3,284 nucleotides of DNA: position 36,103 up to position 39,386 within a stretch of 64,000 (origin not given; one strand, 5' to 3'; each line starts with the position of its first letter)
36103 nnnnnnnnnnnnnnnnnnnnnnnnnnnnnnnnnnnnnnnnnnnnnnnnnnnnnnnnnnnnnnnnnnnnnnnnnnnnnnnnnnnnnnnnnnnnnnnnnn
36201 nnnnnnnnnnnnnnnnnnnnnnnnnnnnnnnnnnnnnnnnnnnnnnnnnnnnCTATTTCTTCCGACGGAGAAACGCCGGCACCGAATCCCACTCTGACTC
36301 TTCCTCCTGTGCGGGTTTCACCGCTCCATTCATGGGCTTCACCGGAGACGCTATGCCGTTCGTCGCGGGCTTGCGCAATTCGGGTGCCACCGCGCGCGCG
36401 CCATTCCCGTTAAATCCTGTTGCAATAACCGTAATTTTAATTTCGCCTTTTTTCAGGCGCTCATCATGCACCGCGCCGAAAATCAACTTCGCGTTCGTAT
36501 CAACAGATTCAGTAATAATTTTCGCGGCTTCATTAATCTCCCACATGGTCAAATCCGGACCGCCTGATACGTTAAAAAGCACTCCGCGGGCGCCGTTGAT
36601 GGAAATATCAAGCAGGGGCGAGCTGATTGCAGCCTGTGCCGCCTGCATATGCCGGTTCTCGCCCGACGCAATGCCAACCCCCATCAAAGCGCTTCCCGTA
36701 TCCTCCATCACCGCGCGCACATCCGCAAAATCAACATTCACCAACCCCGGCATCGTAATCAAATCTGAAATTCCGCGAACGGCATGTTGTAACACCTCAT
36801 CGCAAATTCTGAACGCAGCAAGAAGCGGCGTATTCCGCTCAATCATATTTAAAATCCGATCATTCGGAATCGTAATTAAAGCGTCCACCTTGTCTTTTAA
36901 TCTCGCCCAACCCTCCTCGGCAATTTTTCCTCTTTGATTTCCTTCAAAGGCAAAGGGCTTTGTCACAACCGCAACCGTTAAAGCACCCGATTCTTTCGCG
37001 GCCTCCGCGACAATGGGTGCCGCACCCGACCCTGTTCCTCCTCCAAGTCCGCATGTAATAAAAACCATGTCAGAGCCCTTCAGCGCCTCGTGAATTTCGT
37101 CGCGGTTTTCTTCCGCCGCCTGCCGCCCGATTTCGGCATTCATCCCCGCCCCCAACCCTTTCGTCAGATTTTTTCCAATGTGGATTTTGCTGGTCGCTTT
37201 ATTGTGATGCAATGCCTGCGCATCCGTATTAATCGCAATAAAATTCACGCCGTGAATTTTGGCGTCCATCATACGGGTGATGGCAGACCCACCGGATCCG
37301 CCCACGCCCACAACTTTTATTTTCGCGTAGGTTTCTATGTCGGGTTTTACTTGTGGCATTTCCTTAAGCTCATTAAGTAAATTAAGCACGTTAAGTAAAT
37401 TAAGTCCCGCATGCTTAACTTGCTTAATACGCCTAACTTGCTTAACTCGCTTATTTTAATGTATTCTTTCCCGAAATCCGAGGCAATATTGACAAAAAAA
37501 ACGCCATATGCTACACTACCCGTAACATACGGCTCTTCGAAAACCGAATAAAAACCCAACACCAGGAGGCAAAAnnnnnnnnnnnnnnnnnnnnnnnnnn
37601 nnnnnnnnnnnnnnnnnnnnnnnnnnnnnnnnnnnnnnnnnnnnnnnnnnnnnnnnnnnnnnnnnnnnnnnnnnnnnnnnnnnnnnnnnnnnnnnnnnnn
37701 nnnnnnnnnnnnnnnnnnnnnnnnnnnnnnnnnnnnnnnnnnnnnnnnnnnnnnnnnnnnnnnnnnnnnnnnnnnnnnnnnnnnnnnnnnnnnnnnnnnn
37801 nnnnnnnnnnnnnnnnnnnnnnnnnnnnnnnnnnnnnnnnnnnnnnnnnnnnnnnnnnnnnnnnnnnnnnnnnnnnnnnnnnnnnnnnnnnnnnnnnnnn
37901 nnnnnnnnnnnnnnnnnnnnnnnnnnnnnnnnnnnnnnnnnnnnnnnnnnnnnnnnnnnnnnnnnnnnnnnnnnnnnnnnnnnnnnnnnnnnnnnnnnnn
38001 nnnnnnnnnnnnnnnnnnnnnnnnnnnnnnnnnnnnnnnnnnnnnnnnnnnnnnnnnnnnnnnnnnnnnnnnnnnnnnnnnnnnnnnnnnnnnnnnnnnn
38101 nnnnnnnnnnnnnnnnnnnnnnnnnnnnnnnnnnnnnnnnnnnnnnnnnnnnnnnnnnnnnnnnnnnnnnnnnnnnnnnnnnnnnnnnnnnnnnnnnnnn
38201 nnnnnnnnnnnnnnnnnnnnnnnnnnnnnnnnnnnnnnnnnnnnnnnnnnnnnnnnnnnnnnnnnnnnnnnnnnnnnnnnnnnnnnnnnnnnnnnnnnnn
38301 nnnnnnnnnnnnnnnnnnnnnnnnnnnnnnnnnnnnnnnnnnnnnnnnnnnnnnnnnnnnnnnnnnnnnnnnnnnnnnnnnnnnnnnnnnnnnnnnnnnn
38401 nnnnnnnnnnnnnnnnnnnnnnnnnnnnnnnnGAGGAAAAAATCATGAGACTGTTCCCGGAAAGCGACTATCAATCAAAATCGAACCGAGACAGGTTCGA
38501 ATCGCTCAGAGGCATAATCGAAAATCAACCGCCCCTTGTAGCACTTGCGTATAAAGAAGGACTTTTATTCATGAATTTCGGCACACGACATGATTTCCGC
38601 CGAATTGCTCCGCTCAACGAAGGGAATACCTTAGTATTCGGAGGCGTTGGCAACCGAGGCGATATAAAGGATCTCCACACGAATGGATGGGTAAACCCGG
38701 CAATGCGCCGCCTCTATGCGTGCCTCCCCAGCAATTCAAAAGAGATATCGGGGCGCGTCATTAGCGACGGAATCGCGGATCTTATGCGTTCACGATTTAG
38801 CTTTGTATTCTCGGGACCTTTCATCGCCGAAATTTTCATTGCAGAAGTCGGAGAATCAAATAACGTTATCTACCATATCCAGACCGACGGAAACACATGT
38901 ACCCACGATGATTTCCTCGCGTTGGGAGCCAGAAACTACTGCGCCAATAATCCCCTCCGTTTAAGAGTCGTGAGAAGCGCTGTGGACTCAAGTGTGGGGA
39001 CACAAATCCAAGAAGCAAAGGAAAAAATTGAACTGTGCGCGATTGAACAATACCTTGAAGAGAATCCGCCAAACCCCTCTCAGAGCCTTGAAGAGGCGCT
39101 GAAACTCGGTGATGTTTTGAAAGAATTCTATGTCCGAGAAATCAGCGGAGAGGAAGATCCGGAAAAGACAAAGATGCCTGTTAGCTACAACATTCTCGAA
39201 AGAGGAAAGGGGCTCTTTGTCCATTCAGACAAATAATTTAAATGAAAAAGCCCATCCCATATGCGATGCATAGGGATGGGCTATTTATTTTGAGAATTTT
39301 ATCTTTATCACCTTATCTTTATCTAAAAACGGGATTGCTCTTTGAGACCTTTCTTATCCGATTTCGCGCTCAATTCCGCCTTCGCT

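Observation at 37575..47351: Complete Pup-proteasome system (arc-dop-pup-pafA plus convergent prcB-prcA) in a non-actinobacterial-looking genome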

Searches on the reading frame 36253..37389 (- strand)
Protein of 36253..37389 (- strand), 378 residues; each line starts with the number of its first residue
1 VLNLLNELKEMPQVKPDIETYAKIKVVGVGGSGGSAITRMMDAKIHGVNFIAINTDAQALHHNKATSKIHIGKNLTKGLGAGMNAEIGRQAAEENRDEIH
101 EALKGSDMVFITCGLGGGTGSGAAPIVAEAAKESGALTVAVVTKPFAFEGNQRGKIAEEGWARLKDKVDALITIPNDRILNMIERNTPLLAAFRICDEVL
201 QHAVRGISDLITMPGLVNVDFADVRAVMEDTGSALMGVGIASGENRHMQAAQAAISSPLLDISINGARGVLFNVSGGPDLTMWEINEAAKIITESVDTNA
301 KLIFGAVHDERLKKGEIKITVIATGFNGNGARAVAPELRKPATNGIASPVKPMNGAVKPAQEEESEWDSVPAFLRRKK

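Call 18: search_protein_families(library=ncbifam, proteins=[window:36253-37389:-], max_evalue=0.00001)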
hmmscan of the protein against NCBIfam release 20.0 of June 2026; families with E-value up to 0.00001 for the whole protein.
window:36253-37389:- (378 aa): 1 family
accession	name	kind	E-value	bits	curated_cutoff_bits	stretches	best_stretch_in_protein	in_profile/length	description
TIGR00065.1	ftsZ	equivalog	1.7e-123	412.4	295.2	1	20-330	16-328/353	cell division protein FtsZ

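Call 42: find_homologous_proteins(query=window:36253-37389:-, max_evalue=1e-20)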
Query window:36253-37389:- (378 aa): 8000 proteins with E <= 1e-20 among 8000 candidates; the best 120 are listed.
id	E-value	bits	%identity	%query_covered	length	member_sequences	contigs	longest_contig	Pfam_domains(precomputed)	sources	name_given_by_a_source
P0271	3.1e-236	802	100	97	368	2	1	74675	PF00091.32,PF12327.14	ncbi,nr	ncbi:MAG: cell division protein FtsZ [bacterium]|nr:cell division protein FtsZ [bacterium]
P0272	2.4e-211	720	90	97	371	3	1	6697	PF00091.32,PF12327.14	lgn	-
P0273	1.0e-206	704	88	97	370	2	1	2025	PF00091.32,PF12327.14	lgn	-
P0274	1.0e-184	632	77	97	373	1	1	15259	PF00091.32,PF12327.14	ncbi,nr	ncbi:cell division protein FtsZ [Patescibacteria group bacterium]|nr:cell division protein FtsZ [Pat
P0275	4.8e-181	620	76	97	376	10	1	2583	PF00091.32,PF12327.14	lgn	-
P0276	1.8e-179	615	77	97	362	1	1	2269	PF00091.32,PF12327.14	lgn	-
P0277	3.8e-179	614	75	97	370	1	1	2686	PF00091.32,PF12327.14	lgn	-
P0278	5.5e-177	607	73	97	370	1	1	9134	PF00091.32,PF12327.14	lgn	-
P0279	2.0e-176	605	76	97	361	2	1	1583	PF00091.32,PF12327.14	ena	-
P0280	7.9e-176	603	75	97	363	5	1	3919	PF00091.32,PF12327.14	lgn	-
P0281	8.2e-176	603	75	97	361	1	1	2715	PF00091.32,PF12327.14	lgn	-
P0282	2.5e-175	601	74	97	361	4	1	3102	PF00091.32,PF12327.14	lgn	-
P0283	3.5e-175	601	73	97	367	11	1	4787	PF00091.32,PF12327.14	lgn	-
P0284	7.7e-175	600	75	96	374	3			PF00091.32,PF12327.14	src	-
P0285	4.3e-174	597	72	97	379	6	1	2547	PF00091.32,PF12327.14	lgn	-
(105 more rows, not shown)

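Call 43: find_encoding_contigs(protein=P0272, flank=10000, max_places=3)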
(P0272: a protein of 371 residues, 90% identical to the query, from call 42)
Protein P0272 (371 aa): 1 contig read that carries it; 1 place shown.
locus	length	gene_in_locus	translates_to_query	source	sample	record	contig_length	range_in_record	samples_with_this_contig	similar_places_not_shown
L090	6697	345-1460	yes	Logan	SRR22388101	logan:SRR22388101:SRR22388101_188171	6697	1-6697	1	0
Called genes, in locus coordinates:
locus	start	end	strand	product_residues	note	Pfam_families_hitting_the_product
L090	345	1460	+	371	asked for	PF00091:Tubulin, PF12327:FtsZ_C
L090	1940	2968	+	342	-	PF13207:AAA_17 (weak)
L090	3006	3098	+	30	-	-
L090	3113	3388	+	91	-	-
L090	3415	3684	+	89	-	-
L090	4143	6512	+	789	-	PF03477:ATP-cone, PF17975:RNR_Alpha, PF02867:Ribonuc_red_lgC (faint)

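Call 44: find_encoding_contigs(protein=P0274, flank=10000, max_places=3)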
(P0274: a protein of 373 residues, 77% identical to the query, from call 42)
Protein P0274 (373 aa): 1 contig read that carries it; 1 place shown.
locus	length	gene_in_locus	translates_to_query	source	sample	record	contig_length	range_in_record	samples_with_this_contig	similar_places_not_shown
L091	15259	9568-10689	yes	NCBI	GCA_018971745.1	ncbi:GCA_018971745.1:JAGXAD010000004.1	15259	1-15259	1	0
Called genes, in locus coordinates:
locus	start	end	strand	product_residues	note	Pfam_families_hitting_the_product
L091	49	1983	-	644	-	PF17757:UvrB_inter, PF02559:CarD_TRCF_RID, PF00270:DEAD, PF04851:ResIII, PF00271:Helicase_C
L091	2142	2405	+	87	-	-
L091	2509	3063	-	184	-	PF01195:Pept_tRNA_hydro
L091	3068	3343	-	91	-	-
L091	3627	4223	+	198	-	PF10502:Peptidase_S26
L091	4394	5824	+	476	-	PF13393:tRNA-synt_His, PF00587:tRNA-synt_2b, PF03129:HGTP_anticodon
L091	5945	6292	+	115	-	PF11969:DcpS_C, PF01230:HIT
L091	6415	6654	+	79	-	PF01165:Ribosomal_S21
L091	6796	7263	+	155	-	PF09424:YqeY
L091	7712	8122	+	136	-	PF02130:YbeY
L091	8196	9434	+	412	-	PF02491:SHS2_FTSA, PF06723:MreB_Mbl, PF11104:PilM_2 (weak), PF06277:EutA, PF14450:FtsA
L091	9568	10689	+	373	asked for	PF00091:Tubulin, PF12327:FtsZ_C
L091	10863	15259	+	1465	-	?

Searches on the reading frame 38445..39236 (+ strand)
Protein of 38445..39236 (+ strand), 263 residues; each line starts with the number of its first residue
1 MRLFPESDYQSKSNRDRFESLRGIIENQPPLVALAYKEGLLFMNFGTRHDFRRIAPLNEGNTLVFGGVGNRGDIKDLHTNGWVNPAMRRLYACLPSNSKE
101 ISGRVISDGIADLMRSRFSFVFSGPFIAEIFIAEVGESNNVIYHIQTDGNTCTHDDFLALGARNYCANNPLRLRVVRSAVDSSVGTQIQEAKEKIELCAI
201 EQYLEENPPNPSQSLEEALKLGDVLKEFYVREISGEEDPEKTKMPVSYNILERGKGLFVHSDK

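Call 4: search_protein_families(library=pfam, proteins=[window:38445-39236:+], max_evalue=0.01)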
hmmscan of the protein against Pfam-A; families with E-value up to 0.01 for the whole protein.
window:38445-39236:+ (263 aa): 1 family
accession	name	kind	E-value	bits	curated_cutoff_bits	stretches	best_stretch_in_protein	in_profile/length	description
PF00227.31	Proteasome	-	0.0035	17.5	22.4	1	97-169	75-147/189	Proteasome subunit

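Call 5: search_protein_families(library=ncbifam, proteins=[window:38445-39236:+], max_evalue=0.01)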
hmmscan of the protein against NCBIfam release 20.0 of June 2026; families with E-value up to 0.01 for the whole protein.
window:38445-39236:+ (263 aa): 1 family
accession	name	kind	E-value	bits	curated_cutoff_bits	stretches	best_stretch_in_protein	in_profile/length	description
TIGR03691.1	20S_bact_alpha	equivalog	2e-07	30.7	139.05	1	14-164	13-158/229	proteasome subunit alpha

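Call 20: search_solved_structures(query=window:38445-39236:+, max_evalue=1, show_alignments=2)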
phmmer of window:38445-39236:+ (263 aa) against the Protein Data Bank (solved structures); distinct sequences matched with E-value up to 1: 8.
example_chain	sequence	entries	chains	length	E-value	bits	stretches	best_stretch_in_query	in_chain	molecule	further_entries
1q5q_A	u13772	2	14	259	1e-05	28.3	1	14-165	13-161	proteasome alpha-type subunit 1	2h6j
1q5r_A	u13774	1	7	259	1.2e-05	28.1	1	14-165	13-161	proteasome alpha-type subunit 1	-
2fhg_A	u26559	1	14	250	4.1e-05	26.3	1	11-172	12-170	20S proteasome, alpha and beta subunits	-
2fhh_A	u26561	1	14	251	4.1e-05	26.3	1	11-172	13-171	20S proteasome, alpha and beta subunits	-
3h6f_A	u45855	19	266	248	4.1e-05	26.3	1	11-172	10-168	Proteasome (Alpha subunit) PrcA | Proteasome subunit alpha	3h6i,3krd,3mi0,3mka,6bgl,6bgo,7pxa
9ce7_A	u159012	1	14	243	6.3e-05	25.7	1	13-172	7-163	Proteasome subunit alpha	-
5lzp_0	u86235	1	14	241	6.6e-05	25.6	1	13-172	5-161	Proteasome subunit alpha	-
3hf9_A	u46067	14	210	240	7e-05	25.6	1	13-172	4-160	Proteasome (Alpha subunit) PrcA | Proteasome subunit alpha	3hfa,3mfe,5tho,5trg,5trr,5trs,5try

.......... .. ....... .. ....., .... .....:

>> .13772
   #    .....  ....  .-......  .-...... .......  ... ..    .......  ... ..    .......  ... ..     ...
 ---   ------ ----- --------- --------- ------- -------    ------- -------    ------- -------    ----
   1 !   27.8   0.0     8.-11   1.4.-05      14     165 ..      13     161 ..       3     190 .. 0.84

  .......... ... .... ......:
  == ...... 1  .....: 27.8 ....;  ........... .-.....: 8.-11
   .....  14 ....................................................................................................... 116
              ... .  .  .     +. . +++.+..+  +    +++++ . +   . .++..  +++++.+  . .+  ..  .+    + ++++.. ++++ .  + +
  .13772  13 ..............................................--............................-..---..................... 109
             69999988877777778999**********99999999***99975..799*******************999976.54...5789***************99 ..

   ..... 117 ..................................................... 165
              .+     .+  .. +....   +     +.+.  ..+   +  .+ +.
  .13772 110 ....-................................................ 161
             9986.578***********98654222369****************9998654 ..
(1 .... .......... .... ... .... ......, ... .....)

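Call 84: search_solved_structures(query=A4, max_evalue=1, show_alignments=1)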
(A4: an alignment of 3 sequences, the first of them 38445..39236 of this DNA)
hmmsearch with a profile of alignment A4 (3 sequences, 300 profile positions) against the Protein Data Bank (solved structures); distinct sequences matched with E-value up to 1: 10.
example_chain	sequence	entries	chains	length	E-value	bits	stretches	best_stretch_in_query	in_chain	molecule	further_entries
1q5q_A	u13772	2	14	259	3.5e-05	26.4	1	9-168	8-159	proteasome alpha-type subunit 1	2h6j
1q5r_A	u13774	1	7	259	4e-05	26.2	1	10-168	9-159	proteasome alpha-type subunit 1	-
3h6f_A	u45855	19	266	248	5.3e-05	25.8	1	3-168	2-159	Proteasome (Alpha subunit) PrcA | Proteasome subunit alpha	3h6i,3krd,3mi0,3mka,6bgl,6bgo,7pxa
2fhg_A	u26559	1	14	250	6e-05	25.6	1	4-168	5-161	20S proteasome, alpha and beta subunits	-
2fhh_A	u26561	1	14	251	6.3e-05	25.5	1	4-168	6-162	20S proteasome, alpha and beta subunits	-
9ce7_A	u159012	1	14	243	0.00038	23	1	10-168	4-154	Proteasome subunit alpha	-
5lzp_0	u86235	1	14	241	0.00043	22.8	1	10-168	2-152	Proteasome subunit alpha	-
3hf9_A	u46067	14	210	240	0.00082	21.9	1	11-168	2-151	Proteasome (Alpha subunit) PrcA | Proteasome subunit alpha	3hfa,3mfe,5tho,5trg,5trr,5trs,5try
6i3m_I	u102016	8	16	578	0.2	14.1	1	176-234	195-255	Translation initiation factor eIF-2B subunit gamma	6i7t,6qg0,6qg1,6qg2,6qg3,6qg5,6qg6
5mmi_I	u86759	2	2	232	0.2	14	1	10-100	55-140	plastid ribosomal protein uL10c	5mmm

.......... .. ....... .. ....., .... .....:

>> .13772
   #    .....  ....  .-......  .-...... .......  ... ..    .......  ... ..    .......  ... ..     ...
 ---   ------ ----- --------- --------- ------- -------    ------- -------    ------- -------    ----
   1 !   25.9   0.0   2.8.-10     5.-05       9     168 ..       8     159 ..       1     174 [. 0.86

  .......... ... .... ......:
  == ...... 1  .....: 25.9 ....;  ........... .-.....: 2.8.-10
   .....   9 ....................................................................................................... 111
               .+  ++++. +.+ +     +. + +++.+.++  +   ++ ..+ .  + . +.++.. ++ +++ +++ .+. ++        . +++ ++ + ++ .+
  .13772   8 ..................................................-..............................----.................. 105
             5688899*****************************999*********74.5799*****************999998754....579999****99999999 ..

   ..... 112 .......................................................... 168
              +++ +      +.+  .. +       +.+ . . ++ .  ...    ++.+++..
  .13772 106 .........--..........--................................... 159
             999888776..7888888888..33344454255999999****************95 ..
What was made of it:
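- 38445..39236 (+): 20S proteasome alpha subunit (263 aa), highly divergent. PDB matches are only bacterial 20S alpha subunits, at E 1e-5 for the single sequence and 3.5e-5 for the profile (calls 20, 84).
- Checked: It is nevertheless specific: the only PDB matches below E 1e-3 are bacterial 20S alpha subunits, both for the single sequence and for a three-sequence profile (calls 20, 84).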
